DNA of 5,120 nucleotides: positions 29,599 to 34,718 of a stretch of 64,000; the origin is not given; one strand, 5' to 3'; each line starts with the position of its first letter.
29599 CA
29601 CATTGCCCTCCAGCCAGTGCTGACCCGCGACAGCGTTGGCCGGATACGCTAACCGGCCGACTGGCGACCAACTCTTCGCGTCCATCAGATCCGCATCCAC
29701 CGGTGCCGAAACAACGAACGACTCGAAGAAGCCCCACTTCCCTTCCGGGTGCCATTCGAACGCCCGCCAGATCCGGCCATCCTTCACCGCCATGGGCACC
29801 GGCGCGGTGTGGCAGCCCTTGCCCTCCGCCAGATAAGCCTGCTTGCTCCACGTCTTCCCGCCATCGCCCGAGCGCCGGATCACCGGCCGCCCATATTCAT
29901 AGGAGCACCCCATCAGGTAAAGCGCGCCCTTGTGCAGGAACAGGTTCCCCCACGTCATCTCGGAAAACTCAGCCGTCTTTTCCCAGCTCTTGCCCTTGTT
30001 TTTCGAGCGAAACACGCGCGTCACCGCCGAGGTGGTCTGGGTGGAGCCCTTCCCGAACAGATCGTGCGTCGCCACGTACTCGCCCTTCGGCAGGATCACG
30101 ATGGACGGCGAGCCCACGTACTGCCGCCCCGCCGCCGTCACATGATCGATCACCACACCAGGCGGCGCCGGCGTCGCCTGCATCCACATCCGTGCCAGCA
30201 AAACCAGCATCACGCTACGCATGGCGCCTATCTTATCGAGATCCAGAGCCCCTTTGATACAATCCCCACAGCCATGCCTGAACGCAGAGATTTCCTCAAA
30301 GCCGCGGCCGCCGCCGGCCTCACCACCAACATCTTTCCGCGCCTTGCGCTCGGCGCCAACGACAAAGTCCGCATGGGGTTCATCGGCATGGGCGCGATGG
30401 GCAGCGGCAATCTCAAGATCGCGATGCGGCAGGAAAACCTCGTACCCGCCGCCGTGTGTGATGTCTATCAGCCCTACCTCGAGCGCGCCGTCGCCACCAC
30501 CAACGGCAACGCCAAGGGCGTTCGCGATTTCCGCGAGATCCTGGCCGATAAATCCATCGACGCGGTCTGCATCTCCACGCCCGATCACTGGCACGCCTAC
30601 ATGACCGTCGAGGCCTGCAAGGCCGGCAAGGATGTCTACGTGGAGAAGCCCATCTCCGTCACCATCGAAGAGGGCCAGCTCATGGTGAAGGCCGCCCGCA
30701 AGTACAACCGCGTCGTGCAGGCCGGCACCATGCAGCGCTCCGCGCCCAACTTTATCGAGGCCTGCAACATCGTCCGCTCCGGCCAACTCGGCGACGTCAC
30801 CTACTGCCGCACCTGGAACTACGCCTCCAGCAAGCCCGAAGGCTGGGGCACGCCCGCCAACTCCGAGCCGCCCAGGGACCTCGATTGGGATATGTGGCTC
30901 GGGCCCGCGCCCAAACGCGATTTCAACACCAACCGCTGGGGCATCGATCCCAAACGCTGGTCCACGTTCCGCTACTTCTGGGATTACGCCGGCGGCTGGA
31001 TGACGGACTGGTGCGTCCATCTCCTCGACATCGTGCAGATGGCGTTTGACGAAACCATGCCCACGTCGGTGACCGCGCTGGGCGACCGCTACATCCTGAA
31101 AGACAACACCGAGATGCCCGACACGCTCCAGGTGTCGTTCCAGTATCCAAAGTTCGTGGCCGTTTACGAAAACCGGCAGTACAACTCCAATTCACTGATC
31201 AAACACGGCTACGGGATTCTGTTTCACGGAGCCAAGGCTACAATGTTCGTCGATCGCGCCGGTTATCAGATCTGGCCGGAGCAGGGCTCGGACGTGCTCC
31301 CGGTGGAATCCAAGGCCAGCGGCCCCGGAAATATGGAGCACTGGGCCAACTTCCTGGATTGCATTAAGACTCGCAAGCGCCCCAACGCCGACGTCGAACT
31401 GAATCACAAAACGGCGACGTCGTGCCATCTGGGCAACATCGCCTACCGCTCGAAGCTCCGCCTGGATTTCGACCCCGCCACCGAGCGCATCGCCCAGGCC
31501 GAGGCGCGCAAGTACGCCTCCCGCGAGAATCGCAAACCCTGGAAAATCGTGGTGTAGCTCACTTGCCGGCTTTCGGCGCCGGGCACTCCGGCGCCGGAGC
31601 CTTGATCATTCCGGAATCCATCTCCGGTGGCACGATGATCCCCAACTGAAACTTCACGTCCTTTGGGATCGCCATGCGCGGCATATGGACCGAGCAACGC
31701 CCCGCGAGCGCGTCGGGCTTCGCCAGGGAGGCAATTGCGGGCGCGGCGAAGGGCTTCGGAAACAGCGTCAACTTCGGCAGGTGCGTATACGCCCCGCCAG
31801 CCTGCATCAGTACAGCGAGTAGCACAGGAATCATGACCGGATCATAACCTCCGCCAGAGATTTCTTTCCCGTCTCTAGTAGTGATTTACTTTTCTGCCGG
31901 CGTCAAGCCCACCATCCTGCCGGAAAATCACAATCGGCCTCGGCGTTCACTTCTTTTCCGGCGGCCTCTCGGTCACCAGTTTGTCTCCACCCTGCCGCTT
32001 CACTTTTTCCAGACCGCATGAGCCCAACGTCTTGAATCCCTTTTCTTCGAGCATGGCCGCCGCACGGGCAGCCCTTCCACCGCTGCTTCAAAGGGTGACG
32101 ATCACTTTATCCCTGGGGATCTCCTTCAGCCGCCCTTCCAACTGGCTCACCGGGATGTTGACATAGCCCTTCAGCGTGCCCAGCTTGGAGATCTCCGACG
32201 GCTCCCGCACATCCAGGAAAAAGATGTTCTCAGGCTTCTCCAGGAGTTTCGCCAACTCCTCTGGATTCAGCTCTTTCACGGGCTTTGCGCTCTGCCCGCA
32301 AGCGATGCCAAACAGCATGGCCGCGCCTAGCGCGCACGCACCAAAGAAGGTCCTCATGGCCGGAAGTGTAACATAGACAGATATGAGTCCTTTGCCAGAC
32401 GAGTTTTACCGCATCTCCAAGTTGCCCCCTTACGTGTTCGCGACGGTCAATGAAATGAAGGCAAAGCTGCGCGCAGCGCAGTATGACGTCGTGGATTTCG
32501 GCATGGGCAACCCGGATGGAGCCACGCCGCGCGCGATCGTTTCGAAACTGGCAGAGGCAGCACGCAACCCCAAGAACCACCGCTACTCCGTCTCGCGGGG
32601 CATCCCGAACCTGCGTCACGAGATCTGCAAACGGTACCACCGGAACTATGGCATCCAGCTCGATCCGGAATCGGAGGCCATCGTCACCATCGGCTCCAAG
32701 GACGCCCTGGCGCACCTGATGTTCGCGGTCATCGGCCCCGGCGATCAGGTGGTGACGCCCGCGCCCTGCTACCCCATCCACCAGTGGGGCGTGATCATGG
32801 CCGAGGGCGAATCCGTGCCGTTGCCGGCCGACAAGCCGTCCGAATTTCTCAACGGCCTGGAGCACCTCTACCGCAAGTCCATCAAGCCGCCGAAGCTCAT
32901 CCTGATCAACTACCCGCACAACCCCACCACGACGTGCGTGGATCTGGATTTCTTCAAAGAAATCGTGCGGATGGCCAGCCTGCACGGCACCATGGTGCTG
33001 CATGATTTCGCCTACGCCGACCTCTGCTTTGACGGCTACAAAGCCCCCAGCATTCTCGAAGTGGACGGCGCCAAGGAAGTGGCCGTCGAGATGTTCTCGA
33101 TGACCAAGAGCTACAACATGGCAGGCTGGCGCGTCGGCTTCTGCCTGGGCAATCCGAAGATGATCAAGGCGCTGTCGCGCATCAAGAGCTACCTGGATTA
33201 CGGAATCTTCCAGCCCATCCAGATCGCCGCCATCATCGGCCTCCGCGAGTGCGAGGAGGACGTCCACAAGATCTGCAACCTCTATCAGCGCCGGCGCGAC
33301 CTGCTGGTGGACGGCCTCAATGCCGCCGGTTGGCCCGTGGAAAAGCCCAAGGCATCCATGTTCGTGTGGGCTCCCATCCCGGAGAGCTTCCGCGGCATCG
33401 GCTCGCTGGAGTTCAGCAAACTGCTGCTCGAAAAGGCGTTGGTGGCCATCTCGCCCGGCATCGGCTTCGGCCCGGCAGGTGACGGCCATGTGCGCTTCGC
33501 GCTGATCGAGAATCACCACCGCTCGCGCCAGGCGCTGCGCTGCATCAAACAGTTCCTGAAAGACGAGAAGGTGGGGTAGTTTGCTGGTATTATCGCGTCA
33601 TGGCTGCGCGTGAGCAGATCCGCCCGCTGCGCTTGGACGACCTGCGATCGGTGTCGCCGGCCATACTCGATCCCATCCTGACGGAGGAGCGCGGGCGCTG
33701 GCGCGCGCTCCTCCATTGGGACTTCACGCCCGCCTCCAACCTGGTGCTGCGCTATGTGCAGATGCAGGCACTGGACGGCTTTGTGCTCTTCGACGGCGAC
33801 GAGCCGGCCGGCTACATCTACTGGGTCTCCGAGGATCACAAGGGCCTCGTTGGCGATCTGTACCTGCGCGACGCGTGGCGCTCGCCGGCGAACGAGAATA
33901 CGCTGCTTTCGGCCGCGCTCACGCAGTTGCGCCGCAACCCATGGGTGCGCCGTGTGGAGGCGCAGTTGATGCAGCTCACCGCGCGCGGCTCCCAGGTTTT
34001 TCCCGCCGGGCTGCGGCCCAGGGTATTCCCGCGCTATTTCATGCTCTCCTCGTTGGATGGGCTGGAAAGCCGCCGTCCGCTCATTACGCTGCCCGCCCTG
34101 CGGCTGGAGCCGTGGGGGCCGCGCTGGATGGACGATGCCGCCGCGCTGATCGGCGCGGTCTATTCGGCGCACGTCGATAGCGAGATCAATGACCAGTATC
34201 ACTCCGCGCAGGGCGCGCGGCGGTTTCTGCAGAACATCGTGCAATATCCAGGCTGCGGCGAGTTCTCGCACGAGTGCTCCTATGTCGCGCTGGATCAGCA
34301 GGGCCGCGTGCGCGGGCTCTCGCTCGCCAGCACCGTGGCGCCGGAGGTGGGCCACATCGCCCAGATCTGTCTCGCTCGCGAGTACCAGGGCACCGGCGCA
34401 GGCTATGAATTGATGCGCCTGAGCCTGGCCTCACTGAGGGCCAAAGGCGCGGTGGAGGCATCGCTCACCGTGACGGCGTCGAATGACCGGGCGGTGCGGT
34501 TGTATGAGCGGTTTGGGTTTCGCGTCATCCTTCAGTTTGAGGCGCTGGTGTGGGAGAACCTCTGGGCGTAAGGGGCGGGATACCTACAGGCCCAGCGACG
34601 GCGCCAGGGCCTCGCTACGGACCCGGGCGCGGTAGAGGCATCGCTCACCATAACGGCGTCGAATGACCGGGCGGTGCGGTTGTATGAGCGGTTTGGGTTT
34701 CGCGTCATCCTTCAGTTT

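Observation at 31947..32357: Rhodanese with TGA at the catalytic cysteine position plus a downstream hairpin: candidate selenoprotein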

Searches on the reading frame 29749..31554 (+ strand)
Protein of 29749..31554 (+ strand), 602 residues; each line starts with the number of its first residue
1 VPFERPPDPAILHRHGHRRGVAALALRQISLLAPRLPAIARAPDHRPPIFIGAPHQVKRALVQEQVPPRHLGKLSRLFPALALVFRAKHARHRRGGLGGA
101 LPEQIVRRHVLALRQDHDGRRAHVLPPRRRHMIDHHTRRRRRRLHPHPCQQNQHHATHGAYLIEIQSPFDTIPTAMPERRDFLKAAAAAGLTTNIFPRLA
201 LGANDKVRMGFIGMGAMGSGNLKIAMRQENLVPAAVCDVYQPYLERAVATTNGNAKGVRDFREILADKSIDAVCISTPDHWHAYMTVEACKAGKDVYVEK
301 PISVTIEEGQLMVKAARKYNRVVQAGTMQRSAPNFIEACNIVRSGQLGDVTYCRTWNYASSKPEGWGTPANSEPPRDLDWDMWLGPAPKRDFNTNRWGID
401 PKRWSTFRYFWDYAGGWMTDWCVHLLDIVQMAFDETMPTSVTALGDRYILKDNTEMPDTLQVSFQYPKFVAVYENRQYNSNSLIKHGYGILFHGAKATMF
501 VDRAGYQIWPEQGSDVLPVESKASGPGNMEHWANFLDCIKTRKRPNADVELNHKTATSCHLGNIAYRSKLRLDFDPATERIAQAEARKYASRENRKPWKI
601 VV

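Call 26: search_protein_families(library=pfam, proteins=[window:29749-31554:+], max_evalue=0.0001)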
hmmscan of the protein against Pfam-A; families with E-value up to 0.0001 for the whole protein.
window:29749-31554:+ (602 aa): 3 families
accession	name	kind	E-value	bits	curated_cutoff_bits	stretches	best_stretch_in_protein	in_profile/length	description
PF19051.5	GFO_IDH_MocA_C2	-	7.3e-22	78.5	23.3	1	373-600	47-254/254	Oxidoreductase family, C-terminal alpha/beta domain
PF01408.29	GFO_IDH_MocA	-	6.7e-21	75.6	24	1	207-326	1-119/120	Oxidoreductase family, NAD-binding Rossmann fold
PF22725.1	GFO_IDH_MocA_C3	-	1.2e-08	35.4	27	1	403-479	31-106/124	GFO/IDH/MocA C-terminal domain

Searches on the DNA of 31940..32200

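Call 55: search_rna_families(source=window, start=31940, end=32200, threshold=evalue, max_evalue=10, show_alignments=3)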
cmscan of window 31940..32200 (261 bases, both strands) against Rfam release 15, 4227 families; matches with E-value up to 10: 1.
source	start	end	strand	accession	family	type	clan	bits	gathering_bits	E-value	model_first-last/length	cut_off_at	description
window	31998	32136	+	RF02130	GNAS-AS1_4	Gene; lncRNA;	-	14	50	9.8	1-122/122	no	GNAS antisense RNA 1 conserved region 4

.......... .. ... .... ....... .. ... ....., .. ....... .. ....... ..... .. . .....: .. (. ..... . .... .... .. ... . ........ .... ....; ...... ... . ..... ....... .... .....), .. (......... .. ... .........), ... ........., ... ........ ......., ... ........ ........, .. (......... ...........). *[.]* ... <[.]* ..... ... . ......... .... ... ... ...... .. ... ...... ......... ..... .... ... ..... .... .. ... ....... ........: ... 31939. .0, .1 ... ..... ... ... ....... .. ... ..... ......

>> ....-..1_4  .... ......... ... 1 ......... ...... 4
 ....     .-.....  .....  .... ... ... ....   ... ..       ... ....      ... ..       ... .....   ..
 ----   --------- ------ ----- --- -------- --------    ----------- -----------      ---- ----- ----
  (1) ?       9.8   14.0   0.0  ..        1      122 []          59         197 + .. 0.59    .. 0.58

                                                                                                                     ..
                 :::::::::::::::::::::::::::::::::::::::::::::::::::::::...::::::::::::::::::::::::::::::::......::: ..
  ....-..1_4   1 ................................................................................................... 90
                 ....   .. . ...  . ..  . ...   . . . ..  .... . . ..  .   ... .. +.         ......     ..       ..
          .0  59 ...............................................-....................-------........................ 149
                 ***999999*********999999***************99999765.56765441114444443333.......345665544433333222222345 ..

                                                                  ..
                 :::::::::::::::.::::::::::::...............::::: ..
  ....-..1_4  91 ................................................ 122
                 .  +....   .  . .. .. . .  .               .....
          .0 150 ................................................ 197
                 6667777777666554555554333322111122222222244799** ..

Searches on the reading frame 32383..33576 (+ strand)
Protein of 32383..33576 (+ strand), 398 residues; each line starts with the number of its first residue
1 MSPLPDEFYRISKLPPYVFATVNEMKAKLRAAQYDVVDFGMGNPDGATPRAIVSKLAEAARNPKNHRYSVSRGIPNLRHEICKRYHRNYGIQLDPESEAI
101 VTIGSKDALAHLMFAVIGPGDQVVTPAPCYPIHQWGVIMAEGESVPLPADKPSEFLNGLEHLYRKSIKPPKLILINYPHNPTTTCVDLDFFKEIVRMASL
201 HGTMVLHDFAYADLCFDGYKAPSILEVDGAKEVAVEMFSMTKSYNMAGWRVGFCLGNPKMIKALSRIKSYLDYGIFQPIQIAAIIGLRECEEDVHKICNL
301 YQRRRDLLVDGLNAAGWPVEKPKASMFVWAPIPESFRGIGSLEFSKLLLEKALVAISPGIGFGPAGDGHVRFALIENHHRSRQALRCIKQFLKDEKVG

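Call 26: search_protein_families(library=pfam, proteins=[window:32383-33576:+], max_evalue=0.0001)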
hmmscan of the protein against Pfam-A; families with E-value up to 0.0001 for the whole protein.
window:32383-33576:+ (398 aa): 1 family
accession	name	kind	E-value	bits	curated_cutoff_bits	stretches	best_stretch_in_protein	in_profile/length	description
PF00155.27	Aminotran_1_2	-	1e-58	199.7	19.7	1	35-373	2-345/361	Aminotransferase class I and II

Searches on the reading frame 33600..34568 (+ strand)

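Call 26: search_protein_families(library=pfam, proteins=[window:33600-34568:+], max_evalue=0.0001)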
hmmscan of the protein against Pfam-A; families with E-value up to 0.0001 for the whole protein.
window:33600-34568:+ (323 aa): 4 families
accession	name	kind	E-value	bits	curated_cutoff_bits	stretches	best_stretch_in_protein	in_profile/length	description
PF00583.31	Acetyltransf_1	-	2.8e-16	60.3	20.7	1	223-307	31-116/116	Acetyltransferase (GNAT) family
PF13673.13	Acetyltransf_10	-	7.5e-14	52.2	23.6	1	201-310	5-110/128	Acetyltransferase (GNAT) domain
PF13508.13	Acetyltransf_7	-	1.3e-10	41.9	27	1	225-308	3-83/84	Acetyltransferase (GNAT) domain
PF08445.16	FR47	-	2.4e-07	31.1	22.1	1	243-312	14-82/86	FR47-like protein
